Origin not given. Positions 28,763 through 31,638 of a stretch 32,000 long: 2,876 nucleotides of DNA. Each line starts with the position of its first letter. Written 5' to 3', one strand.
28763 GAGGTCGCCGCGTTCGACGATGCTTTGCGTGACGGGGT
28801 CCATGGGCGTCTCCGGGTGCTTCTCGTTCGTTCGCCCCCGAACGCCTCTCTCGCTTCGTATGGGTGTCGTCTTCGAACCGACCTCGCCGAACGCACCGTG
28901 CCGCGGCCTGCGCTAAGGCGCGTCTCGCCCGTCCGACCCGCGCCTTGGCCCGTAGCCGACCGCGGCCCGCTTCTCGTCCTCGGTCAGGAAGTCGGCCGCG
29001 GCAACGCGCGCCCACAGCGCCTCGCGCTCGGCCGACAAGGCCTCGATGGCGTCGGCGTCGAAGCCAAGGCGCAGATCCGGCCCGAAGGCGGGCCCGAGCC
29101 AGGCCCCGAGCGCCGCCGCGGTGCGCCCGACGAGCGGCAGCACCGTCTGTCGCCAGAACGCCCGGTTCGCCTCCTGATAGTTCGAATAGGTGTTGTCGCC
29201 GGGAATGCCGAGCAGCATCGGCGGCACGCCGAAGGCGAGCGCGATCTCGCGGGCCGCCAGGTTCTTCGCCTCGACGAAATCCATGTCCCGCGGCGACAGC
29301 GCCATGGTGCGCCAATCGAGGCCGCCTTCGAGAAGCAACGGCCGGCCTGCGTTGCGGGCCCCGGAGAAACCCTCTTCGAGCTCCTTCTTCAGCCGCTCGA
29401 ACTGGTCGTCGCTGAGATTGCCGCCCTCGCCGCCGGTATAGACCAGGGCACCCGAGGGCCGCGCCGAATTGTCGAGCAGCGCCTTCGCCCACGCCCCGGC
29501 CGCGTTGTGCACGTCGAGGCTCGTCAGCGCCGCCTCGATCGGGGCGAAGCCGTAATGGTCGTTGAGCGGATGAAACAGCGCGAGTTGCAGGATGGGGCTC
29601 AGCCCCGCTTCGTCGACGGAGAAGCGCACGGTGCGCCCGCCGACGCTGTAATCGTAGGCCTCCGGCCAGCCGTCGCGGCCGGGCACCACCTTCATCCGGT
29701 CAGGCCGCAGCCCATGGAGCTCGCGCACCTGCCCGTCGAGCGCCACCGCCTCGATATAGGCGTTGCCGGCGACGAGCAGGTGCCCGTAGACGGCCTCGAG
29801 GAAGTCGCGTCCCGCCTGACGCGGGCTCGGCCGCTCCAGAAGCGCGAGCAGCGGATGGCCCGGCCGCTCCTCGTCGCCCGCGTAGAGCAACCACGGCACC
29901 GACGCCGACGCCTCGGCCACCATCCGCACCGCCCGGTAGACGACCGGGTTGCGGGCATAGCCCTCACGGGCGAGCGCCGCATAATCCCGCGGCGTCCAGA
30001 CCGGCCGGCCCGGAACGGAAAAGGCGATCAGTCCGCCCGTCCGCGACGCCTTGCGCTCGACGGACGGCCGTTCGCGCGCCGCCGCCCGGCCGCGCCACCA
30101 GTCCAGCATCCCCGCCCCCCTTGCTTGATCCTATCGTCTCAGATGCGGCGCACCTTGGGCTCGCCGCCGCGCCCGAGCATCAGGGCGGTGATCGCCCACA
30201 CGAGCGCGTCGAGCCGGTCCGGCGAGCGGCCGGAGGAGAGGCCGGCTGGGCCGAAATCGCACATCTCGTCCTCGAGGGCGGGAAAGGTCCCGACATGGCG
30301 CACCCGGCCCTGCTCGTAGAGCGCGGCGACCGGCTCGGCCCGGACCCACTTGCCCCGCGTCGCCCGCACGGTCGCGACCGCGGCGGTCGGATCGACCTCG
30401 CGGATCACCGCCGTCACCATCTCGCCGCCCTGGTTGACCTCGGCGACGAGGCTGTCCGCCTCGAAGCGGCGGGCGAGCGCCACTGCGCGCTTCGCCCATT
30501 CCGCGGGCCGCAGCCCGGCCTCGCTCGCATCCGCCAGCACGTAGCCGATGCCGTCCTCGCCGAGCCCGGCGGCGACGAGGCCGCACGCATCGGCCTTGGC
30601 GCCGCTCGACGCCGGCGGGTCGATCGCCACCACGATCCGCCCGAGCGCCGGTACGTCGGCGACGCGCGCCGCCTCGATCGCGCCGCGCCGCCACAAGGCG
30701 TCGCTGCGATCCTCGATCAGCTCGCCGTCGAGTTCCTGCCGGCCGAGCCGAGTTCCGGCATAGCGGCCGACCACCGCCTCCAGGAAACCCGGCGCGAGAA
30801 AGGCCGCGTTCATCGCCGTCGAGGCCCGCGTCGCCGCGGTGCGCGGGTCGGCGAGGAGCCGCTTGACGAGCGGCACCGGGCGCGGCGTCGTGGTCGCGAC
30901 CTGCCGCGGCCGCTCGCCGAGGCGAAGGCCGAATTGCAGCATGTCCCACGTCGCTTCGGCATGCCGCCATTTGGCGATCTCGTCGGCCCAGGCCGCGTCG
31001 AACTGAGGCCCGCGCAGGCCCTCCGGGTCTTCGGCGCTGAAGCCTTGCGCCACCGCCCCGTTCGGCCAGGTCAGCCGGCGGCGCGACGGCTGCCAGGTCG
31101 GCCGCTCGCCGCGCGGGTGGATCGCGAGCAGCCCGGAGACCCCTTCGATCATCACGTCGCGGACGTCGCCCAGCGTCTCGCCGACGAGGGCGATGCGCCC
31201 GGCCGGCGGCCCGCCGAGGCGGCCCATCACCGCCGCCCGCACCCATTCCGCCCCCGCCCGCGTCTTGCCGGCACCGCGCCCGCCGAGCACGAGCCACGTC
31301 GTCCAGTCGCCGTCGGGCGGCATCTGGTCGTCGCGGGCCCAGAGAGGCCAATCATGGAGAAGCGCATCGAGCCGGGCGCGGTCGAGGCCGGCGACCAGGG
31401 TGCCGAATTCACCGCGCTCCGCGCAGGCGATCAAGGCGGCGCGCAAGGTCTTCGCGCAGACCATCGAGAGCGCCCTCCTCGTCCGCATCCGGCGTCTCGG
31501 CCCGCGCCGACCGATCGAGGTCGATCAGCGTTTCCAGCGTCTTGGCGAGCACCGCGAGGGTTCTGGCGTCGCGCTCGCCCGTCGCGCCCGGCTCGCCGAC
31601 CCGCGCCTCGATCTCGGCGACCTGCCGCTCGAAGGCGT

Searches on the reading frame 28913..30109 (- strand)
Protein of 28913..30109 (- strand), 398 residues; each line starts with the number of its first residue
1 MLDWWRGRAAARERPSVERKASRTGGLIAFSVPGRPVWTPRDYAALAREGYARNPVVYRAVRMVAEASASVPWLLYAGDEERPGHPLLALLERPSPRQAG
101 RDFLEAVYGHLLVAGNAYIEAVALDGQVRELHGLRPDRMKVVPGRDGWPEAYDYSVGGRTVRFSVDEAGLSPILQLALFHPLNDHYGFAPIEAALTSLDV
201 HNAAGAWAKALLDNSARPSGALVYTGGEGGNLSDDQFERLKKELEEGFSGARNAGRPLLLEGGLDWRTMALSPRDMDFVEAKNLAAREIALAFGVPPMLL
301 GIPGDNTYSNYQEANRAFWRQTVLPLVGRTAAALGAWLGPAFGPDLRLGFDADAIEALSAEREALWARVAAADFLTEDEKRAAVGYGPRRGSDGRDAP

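Call 77: search_protein_families(library=ncbifam, proteins=[window:28913-30109:-], max_evalue=0.00001)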
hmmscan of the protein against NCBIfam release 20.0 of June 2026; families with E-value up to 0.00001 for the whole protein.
window:28913-30109:- (398 aa): 1 family
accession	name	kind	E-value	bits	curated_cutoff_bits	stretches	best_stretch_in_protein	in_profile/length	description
TIGR01537.1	portal_HK97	equivalog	3e-73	246.9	112.05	1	48-391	3-343/343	phage portal protein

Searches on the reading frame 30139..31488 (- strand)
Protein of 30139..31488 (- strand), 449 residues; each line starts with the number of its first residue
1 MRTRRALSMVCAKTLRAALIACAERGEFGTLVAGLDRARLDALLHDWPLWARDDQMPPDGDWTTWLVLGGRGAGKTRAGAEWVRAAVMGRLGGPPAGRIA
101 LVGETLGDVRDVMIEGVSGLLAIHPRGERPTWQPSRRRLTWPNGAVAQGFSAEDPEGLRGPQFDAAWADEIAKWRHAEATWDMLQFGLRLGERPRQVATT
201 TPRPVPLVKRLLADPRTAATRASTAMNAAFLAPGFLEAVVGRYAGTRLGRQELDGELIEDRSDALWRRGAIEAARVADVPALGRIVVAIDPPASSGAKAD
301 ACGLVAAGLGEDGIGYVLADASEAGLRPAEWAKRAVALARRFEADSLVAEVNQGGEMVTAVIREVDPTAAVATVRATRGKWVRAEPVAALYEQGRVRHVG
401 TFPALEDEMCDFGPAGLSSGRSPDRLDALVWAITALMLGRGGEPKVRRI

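Call 77: search_protein_families(library=ncbifam, proteins=[window:30139-31488:-], max_evalue=0.00001)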
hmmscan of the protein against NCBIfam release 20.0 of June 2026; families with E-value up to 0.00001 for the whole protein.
window:30139-31488:- (449 aa): 0 families

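Call 103: search_protein_families(library=pfam, proteins=[window:30139-31488:-], max_evalue=0.0001)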
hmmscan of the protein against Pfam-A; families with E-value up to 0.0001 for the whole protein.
window:30139-31488:- (449 aa): 2 families
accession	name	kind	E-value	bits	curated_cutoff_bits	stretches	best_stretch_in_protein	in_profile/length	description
PF03237.21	Terminase_6N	-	3.4e-28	99.2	22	1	67-270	2-212/215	Terminase large subunit, T4likevirus-type, N-terminal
PF17289.8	Terminase_6C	-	1.4e-25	90.5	22.6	1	288-434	2-153/155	Terminase RNaseH-like domain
